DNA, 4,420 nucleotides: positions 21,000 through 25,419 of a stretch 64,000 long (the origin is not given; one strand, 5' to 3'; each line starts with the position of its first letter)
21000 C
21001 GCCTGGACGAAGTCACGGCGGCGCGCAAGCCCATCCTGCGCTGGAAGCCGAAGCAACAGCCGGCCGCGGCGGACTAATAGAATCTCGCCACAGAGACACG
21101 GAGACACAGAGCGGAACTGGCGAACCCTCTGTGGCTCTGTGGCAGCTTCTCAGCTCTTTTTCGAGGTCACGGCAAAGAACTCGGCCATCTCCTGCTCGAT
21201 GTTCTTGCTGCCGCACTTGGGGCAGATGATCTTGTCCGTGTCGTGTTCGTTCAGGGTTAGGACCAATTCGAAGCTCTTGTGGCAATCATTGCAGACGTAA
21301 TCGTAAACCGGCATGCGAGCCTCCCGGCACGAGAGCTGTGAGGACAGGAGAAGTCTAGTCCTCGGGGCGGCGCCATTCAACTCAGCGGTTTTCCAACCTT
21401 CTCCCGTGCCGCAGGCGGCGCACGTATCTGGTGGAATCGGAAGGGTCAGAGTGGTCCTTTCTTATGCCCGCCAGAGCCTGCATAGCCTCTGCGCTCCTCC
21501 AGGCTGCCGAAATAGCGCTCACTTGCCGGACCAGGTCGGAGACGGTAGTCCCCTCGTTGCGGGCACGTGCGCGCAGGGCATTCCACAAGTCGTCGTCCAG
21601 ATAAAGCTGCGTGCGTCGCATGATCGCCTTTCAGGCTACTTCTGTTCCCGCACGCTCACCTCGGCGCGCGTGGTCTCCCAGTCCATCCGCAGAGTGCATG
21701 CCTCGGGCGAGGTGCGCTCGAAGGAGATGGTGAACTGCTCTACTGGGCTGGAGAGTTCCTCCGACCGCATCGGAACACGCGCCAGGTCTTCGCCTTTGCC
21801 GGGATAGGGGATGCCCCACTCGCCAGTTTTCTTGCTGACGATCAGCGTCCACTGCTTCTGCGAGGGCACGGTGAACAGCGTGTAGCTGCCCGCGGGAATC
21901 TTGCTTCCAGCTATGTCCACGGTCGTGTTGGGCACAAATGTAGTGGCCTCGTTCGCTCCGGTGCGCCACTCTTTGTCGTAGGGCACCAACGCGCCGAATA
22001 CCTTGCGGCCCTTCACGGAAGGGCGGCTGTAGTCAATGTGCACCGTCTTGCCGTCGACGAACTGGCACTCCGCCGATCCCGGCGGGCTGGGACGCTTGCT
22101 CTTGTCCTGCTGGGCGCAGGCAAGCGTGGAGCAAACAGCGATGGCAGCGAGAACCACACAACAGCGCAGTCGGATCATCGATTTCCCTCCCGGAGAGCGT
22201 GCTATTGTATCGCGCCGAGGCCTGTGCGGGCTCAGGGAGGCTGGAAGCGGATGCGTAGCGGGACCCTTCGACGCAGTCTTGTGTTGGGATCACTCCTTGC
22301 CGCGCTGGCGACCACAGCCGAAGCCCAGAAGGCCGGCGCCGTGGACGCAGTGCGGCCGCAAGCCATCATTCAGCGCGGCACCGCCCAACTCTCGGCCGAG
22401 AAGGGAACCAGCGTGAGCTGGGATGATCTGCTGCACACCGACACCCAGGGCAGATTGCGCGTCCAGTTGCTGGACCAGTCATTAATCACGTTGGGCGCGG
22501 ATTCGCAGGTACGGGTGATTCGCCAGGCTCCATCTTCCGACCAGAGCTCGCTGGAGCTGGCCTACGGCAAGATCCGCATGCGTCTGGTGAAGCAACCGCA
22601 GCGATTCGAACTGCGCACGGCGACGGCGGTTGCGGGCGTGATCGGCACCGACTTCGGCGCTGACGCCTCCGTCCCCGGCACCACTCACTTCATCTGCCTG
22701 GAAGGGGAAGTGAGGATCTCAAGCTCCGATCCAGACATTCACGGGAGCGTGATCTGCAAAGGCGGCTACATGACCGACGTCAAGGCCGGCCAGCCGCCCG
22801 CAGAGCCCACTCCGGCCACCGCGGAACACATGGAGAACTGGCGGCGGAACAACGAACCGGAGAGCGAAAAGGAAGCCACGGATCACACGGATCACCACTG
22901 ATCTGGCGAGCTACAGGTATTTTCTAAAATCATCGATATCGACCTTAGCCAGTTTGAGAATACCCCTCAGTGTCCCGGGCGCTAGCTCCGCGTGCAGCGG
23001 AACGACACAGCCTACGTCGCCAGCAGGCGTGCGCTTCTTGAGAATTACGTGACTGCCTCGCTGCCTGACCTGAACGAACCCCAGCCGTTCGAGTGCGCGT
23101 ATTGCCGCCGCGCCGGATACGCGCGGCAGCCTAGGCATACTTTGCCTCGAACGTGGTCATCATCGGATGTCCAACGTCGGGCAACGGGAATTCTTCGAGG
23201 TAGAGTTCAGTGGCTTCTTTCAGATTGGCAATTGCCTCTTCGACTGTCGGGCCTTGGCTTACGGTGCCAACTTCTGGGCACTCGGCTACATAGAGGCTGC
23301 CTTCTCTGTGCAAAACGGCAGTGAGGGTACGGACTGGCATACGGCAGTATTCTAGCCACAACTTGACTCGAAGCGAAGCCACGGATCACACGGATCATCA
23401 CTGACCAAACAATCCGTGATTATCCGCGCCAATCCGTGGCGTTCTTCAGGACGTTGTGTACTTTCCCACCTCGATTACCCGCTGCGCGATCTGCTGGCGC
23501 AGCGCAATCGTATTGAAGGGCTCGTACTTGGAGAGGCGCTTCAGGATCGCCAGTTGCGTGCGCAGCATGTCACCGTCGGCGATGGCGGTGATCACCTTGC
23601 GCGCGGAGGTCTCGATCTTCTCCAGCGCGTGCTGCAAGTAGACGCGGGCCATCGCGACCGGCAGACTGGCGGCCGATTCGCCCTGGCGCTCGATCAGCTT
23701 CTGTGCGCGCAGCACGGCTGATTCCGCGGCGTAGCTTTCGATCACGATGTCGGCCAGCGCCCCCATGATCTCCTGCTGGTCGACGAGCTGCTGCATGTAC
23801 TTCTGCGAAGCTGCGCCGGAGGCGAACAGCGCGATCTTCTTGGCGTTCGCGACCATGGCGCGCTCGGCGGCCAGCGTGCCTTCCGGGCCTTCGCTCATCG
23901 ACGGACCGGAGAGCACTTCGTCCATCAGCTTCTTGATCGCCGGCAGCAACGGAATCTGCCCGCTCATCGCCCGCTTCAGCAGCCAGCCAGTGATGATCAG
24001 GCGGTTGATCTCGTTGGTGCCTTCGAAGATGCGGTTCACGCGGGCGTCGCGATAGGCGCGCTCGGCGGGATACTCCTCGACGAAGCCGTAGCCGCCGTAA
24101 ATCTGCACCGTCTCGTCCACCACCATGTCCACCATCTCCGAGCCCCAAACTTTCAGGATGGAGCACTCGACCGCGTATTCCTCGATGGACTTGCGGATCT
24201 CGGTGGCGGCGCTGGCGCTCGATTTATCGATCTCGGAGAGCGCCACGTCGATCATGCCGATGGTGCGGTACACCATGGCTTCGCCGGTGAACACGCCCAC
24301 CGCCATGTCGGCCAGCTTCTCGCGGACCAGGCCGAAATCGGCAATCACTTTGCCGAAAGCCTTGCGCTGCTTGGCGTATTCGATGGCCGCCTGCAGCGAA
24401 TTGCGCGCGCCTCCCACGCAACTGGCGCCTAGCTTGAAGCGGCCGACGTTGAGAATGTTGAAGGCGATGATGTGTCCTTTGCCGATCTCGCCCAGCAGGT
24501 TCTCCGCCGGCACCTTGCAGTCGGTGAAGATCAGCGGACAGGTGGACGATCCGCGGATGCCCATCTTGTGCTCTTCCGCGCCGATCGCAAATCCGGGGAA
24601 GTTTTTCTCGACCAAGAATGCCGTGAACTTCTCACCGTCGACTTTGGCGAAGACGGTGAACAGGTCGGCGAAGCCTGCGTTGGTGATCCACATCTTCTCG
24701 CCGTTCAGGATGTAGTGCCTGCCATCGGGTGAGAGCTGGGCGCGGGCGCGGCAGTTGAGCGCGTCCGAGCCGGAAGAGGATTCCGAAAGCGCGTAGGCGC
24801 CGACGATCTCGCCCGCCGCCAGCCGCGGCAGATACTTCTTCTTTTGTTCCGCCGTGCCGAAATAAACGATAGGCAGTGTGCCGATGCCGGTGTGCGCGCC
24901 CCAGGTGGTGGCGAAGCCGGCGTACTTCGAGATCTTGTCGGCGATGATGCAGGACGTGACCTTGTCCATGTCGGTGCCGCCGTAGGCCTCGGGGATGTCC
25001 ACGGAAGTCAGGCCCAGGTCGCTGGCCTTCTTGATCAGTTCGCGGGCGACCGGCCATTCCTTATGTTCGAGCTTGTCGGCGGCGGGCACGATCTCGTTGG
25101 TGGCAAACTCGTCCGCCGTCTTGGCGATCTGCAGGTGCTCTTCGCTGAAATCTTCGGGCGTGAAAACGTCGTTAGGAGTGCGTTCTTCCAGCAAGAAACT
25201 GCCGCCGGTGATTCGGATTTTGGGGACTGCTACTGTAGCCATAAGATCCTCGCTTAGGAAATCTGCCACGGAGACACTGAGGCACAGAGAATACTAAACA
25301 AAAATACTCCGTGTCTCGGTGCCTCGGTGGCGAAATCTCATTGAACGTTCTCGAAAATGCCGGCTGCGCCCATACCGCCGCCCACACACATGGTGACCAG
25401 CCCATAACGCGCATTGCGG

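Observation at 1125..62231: About 25 intergenic hairpins share one architecture (arms of 3-4 tandem 7-8 nt words) but use different words at different loci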

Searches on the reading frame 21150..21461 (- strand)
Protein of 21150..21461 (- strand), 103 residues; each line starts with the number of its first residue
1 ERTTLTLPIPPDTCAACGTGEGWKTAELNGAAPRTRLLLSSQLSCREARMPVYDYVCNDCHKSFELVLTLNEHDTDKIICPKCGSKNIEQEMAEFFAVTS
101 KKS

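Call 102: search_protein_families(library=pfam, proteins=[window:21150-21461:-], max_evalue=0.0001)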
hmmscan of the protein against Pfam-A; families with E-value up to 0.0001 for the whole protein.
window:21150-21461:- (103 aa): 1 family
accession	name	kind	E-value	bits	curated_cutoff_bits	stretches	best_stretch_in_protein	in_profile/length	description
PF09723.15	Zn_ribbon_8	-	4e-13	49.6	34.4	1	50-90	1-39/41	Zinc ribbon domain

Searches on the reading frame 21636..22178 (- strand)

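Call 102: search_protein_families(library=pfam, proteins=[window:21636-22178:-], max_evalue=0.0001)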
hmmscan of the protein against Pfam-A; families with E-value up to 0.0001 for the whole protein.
window:21636-22178:- (180 aa): 1 family
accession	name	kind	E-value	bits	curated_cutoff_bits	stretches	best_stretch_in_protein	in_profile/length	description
PF11138.13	DUF2911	-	2.6e-48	164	27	1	32-176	2-145/145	Protein of unknown function (DUF2911)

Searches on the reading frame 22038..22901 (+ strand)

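Call 69: search_protein_families(library=pfam, proteins=[window:22038-22901:+], max_evalue=0.01)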
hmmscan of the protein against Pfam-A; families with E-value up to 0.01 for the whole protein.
window:22038-22901:+ (287 aa): 1 family
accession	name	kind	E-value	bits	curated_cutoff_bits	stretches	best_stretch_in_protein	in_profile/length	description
PF04773.18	FecR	-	9e-16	58.5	24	1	131-226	2-97/97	FecR protein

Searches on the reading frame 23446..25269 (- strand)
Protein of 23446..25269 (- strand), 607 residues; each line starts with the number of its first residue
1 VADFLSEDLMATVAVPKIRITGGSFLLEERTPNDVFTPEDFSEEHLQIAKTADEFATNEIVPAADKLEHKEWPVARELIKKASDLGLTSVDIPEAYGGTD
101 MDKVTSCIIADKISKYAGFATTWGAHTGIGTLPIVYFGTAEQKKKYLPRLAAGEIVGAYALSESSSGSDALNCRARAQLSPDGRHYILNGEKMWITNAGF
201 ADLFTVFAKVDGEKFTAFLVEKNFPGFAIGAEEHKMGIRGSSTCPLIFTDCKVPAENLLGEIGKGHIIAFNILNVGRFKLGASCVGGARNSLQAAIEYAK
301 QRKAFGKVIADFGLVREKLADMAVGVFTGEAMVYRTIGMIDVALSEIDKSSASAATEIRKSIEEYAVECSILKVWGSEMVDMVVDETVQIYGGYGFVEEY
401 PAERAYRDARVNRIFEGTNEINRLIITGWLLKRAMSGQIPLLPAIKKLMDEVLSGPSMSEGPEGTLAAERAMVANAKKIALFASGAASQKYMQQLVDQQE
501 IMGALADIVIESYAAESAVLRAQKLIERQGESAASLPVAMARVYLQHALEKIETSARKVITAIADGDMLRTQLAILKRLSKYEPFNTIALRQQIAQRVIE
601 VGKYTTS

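Call 6: search_protein_families(library=pfam, proteins=[window:23446-25269:-])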
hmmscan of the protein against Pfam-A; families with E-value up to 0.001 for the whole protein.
window:23446-25269:- (607 aa): 7 families
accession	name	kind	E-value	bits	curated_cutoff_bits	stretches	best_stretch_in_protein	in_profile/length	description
PF00441.29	Acyl-CoA_dh_1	-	1.9e-40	138.9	22.4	1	263-429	1-148/150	Acyl-CoA dehydrogenase, C-terminal domain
PF21263.2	Acyl-CoA-dh_C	-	7.6e-34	116.4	27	1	475-578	1-96/96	Acyl-CoA dehydrogenase, C-terminal domain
PF02771.21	Acyl-CoA_dh_N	-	5.1e-32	111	22.9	1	42-154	1-113/113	Acyl-CoA dehydrogenase, N-terminal domain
PF02770.24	Acyl-CoA_dh_M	-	1.8e-23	82.9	33.3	1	158-251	1-97/97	Acyl-CoA dehydrogenase, middle domain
PF08028.16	Acyl-CoA_dh_2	-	7.6e-13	49.3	22.7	1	281-419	4-133/134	Acyl-CoA dehydrogenase, C-terminal domain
PF21343.2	ACAD9-ACADV_C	-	1.5e-07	32.1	27.8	1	489-559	26-95/120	ACAD9/ACADV, C-terminal domain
PF22924.1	ACOX_C_alpha1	-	0.00011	22.5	27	1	276-421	7-159/169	Acyl-CoA oxidase, C-alpha1 domain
